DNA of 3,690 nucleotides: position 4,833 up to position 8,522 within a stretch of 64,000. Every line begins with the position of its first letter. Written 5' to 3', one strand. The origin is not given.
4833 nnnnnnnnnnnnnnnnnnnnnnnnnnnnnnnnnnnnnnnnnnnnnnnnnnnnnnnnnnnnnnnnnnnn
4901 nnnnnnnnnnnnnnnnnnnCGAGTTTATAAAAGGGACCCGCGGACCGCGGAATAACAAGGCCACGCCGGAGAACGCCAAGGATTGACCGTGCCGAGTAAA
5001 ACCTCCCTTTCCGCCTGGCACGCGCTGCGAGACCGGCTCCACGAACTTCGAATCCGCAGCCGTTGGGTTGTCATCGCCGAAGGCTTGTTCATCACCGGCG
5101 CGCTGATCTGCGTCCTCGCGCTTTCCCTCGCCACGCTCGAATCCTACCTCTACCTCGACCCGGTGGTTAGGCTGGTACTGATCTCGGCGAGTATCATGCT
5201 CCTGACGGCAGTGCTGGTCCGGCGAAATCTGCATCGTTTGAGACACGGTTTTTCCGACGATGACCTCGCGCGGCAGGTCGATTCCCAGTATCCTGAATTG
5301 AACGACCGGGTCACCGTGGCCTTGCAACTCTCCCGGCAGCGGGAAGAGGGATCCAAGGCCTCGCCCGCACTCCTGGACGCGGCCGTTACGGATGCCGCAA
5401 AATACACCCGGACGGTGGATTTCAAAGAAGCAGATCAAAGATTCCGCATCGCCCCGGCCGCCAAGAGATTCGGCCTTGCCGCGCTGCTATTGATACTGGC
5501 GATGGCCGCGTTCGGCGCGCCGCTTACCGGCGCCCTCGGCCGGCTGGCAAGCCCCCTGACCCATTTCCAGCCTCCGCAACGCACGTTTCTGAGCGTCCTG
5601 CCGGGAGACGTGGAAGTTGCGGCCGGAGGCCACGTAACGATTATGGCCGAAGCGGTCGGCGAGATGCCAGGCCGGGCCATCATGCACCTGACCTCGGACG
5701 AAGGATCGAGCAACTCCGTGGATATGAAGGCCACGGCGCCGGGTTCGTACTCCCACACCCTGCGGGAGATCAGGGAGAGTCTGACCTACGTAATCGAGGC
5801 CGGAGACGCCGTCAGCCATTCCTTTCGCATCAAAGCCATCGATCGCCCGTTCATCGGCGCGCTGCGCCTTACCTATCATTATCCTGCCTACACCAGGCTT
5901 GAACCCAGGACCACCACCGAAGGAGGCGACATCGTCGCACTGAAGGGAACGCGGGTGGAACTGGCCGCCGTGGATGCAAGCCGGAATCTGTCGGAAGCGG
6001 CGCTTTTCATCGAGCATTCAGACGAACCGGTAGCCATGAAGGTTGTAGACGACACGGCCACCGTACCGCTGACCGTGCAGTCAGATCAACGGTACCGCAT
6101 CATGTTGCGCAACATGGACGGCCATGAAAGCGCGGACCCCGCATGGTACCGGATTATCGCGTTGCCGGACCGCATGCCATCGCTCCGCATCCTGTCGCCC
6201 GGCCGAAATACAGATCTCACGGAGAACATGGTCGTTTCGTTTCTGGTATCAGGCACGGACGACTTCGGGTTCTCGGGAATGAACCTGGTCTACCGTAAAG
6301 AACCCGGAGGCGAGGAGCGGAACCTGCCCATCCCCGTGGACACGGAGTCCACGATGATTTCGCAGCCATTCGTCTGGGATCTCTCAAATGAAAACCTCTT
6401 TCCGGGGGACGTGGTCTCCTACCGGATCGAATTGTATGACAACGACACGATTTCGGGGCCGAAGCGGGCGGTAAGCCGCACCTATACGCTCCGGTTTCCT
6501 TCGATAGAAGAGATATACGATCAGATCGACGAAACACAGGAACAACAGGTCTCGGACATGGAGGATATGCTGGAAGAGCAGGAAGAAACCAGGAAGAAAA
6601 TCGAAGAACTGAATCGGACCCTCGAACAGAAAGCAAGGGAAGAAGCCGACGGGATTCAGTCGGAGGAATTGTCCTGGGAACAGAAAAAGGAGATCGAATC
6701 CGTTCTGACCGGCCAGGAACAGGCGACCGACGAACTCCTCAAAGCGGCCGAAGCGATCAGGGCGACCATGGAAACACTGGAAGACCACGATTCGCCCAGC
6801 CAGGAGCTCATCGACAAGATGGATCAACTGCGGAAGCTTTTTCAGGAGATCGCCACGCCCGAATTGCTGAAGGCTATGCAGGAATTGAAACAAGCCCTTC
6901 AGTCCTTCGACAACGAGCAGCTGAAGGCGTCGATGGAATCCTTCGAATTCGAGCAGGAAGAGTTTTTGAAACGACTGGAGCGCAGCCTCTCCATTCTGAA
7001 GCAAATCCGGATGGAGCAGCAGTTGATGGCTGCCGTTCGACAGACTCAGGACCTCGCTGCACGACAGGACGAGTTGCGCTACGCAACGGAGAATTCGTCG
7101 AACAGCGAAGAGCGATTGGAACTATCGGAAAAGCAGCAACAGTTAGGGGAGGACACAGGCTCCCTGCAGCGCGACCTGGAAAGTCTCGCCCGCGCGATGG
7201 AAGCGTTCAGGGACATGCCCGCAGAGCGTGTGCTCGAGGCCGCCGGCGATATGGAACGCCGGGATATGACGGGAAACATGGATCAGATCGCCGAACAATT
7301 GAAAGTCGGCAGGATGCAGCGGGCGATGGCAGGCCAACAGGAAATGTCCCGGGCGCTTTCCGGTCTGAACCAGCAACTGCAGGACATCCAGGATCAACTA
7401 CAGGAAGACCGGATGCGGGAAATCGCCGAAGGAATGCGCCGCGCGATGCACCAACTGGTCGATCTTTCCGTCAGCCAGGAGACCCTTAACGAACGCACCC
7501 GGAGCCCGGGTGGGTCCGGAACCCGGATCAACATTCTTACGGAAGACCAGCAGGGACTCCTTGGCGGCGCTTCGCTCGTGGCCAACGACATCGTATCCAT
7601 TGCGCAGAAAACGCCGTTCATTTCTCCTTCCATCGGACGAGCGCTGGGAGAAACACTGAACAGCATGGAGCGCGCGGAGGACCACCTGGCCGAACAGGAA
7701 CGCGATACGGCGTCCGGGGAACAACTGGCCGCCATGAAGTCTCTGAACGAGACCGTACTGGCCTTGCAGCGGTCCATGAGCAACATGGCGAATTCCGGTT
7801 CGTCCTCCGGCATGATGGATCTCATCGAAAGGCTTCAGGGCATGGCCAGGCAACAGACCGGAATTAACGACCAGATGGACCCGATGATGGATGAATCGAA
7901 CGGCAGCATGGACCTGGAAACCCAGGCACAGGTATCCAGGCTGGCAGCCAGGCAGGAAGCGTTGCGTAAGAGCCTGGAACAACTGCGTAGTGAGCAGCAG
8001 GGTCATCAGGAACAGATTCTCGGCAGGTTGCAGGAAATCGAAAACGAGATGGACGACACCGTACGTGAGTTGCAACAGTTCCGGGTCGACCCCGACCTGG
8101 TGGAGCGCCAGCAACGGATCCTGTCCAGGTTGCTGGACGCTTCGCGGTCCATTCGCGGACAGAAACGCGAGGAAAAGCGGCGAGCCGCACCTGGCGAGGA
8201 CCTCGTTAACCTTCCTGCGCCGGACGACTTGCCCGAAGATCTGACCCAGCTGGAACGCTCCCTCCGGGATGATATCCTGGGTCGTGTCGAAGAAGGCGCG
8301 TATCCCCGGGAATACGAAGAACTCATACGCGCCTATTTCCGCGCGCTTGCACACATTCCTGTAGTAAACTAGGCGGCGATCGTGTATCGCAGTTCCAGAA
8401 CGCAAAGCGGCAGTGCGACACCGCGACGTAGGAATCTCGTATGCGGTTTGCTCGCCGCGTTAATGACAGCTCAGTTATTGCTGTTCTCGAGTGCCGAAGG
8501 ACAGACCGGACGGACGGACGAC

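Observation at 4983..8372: Giant membrane-anchored coiled-coil protein of unknown function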

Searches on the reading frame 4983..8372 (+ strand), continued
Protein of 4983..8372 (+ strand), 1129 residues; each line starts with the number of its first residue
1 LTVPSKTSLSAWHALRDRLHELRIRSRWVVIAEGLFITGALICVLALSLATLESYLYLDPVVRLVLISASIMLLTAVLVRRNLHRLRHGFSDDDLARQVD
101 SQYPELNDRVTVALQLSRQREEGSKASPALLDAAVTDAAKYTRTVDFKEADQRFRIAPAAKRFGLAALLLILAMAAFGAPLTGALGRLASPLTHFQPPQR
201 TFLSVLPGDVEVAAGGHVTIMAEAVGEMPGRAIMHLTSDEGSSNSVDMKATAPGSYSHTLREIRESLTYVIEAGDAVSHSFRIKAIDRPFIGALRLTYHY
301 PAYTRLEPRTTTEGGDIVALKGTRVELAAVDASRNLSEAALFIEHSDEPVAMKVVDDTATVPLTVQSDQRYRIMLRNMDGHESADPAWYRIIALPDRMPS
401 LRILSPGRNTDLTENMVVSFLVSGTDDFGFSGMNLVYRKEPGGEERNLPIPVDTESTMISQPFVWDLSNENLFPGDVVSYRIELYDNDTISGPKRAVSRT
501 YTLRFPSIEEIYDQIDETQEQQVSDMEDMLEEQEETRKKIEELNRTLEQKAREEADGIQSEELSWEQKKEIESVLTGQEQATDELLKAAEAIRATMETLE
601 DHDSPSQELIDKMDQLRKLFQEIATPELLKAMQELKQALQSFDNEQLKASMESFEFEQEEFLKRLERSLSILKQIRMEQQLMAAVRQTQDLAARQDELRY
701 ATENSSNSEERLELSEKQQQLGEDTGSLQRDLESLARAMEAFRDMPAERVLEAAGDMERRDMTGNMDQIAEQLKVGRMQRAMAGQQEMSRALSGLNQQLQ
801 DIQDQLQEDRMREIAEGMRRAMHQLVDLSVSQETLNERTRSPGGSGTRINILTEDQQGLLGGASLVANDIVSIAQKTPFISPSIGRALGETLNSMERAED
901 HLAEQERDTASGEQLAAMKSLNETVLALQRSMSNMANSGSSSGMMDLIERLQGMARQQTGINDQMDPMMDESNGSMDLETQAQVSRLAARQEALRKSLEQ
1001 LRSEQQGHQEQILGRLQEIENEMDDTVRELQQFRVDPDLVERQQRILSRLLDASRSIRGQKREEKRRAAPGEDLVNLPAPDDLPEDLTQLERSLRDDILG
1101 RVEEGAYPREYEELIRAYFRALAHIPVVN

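Call 78: search_protein_representatives(alignment_id=A1)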
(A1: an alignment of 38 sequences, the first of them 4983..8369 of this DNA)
Query: 38 sequences, 1117 profile positions. Proteins with E-value up to 0.001 (for the whole library): 29516; up to 1e-10: 21944; up to 1e-30: 13752. The best 150 are listed.
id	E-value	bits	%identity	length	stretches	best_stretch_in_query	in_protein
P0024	0.0e+00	1503.3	-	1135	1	2-1116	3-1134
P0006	0.0e+00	1502.1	-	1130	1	2-1115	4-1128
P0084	0.0e+00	1350.1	-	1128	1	2-1115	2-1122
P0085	0.0e+00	1326.2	-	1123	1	3-1115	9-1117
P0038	0.0e+00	1312.2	-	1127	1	3-1115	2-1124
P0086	0.0e+00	1307.0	-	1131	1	2-1114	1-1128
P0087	0.0e+00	1305.5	-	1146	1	7-1115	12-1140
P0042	0.0e+00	1279.2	-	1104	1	1-1112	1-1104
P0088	0.0e+00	1249.3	-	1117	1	4-1115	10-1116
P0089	0.0e+00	1249.2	-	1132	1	4-1116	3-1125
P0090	0.0e+00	1246.6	-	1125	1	8-1115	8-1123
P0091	0.0e+00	1245.0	-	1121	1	1-1114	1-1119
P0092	0.0e+00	1236.6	-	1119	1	1-1115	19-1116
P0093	0.0e+00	1228.4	-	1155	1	5-1114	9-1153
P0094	0.0e+00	1225.6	-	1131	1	1-1113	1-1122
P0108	0.0e+00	1168.9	-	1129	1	6-1112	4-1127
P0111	0.0e+00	1157.0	-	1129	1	1-1114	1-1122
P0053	0.0e+00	1154.2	-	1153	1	2-1113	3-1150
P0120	0.0e+00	1129.8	-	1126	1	8-1113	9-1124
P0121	0.0e+00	1129.3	-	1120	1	7-1116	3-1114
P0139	0.0e+00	1097.8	-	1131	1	4-1116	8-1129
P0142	0.0e+00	1089.4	-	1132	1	3-1112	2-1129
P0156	0.0e+00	1069.5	-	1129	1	3-1116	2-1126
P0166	0.0e+00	1058.3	-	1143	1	5-1113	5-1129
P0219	1.9e-295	999.4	-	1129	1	22-1113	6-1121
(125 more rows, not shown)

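Call 80: search_dna_similar(query=window:4983-8369:+, collection=plasmids, mode=protein, max_evalue=0.001, max_rows=20)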
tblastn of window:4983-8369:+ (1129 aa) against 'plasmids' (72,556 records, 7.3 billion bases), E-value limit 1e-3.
Records with a match: 2; places in all: 2; records where one place covers at least 80% of the query: 0.
Best place of each record, by identity: <60% 2.
By first word of the organism name: Gemmatirosa 1; Planctomyces 1.
By predicted mobility (MOB-suite, as given by PLSDB): non-mobilizable 2.
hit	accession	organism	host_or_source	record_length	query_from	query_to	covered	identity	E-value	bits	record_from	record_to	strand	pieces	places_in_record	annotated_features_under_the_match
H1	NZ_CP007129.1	Gemmatirosa kalamazoonensis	-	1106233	205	623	37%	25.5%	4e-20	105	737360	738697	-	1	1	record has no annotation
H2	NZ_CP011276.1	Planctomyces sp. SH-PL62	cell culture,sugar beet rhizosphere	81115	240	435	17%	22.3%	2e-5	57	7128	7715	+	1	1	hypothetical protein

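Call 81: get_annotated_region(hit=H1, flank=12000)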
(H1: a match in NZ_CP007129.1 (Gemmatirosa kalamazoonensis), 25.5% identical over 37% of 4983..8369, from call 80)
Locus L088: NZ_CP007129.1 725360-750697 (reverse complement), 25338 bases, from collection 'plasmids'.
description: Gemmatirosa kalamazoonensis strain KBS708 plasmid 1, complete sequence
organism: Gemmatirosa kalamazoonensis (NCBI taxid 861299)
taxonomy: Bacteria; Gemmatimonadota; Gemmatimonadia; Gemmatimonadales; Gemmatimonadaceae; Gemmatirosa; Gemmatirosa kalamazoonensis
host: -; source: -; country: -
typing (MOB-suite, as given by PLSDB): non-mobilizable
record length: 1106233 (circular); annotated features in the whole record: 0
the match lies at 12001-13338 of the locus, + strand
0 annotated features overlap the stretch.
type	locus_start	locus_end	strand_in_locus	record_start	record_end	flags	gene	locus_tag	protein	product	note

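Call 83: search_protein_families(library=pfam, proteins=[L088:3630-6974:+, L088:11308-15201:+, L088:15059-18172:+, L088:15237-17957:+, L088:18477-20915:+, L088:18878-20971:+, L088:20919-22133:+, L088:22147-24891:+, L088:1050-2966:+, L088:73-2499:+], max_evalue=0.001)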
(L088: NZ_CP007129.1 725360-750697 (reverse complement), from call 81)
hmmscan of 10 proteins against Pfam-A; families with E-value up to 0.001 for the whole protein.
L088:3630-6974:+ (1115 aa): 1 family
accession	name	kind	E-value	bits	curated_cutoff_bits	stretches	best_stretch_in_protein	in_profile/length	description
PF13709.12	DUF4159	-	1.6e-44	152.3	25.9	1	900-1113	2-202/202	Domain of unknown function (DUF4159)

L088:11308-15201:+ (1298 aa): 1 family
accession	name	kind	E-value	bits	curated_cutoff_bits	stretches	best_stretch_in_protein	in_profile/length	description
PF13779.11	DUF4175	-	2.7e-06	26.1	27.3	1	537-701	621-766/825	Domain of unknown function (DUF4175)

L088:15059-18172:+ (1038 aa): 0 families

L088:15237-17957:+ (907 aa): 2 families
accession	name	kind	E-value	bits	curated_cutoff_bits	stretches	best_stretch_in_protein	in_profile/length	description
PF12704.14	MacB_PCD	-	8.9e-43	147.4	27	2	123-339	1-206/207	MacB-like periplasmic core domain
PF02687.27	FtsX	-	2.6e-22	79.5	25.5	2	787-900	2-120/120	FtsX-like permease C-terminal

L088:18477-20915:+ (813 aa): 2 families
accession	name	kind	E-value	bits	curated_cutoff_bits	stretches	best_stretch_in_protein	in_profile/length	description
PF12704.14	MacB_PCD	-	1.3e-33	117.5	27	2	35-244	1-204/207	MacB-like periplasmic core domain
PF02687.27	FtsX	-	6.6e-15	55.7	25.5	2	288-406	3-120/120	FtsX-like permease C-terminal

L088:18878-20971:+ (698 aa): 0 families

L088:20919-22133:+ (405 aa): 2 families
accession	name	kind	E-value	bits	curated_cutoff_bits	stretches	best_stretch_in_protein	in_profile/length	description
PF07883.17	Cupin_2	-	1.8e-15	56.8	27.2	1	317-388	2-70/70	Cupin domain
PF02311.25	AraC_binding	-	1.7e-08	34.7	21.1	1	338-392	25-79/135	AraC-like ligand binding domain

L088:22147-24891:+ (915 aa): 2 families
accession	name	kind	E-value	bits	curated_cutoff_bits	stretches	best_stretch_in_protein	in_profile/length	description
PF12704.14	MacB_PCD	-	7.8e-35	121.5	27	2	136-353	4-205/207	MacB-like periplasmic core domain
PF02687.27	FtsX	-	6e-21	75.2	25.5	2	795-908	2-120/120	FtsX-like permease C-terminal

L088:1050-2966:+ (639 aa): 0 families

L088:73-2499:+ (809 aa): 1 family
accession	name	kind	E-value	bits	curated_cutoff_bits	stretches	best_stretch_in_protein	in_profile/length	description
PF00092.34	VWA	-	0.00062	20.5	23.8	0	144-267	5-142/174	von Willebrand factor type A domain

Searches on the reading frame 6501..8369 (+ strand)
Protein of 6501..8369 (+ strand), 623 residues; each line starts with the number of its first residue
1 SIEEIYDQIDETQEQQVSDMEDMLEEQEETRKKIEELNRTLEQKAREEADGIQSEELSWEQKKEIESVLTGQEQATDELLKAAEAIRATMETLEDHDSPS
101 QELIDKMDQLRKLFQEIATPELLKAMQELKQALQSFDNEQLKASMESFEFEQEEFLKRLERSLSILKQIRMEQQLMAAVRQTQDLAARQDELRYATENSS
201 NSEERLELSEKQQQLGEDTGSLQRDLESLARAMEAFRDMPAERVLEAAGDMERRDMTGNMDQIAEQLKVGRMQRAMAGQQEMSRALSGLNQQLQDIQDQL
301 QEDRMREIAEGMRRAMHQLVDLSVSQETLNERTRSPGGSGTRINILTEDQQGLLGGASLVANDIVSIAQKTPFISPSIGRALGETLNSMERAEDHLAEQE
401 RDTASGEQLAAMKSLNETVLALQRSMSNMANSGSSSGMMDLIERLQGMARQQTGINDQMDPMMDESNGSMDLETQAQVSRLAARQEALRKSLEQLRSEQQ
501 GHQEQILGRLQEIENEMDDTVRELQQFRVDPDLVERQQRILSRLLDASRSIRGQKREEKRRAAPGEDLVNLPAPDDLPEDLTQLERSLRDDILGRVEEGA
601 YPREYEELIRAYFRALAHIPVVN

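Call 33: search_protein_families(library=pfam, proteins=[window:6501-8369:+], max_evalue=10)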
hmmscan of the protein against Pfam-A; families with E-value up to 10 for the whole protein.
window:6501-8369:+ (623 aa): 9 families
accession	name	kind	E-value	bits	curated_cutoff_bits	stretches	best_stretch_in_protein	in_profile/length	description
PF13779.11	DUF4175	-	0.0027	16.2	27.3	3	348-462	673-768/825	Domain of unknown function (DUF4175)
PF09177.16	STX6_10_61_N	-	0.0051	17.7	29.4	1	172-266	7-97/99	Syntaxin 6/10/61, N-terminal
PF01481.21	Arteri_nucleo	-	0.027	15.2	22.1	1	537-589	21-70/116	Arterivirus nucleocapsid protein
PF16859.10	TetR_C_11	-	0.052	14.4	32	1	217-248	2-34/113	Tetracyclin repressor-like, C-terminal domain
PF08453.16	Peptidase_M9_N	-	0.054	13.7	23.9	1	31-117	86-172/183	Peptidase family M9 N-terminal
PF14181.11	YqfQ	-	0.1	13.2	27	1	424-475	40-91/166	YqfQ-like protein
PF02875.26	Mur_ligase_C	-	3.2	9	28.4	1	227-317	23-109/127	Mur ligase, glutamate ligase domain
PF02416.21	TatA_B_E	-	5.5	6.8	21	1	376-402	23-49/53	mttA/Hcf106 family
PF12968.13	DUF3856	-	6.1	7.2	27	1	205-249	10-52/143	Domain of Unknown Function (DUF3856)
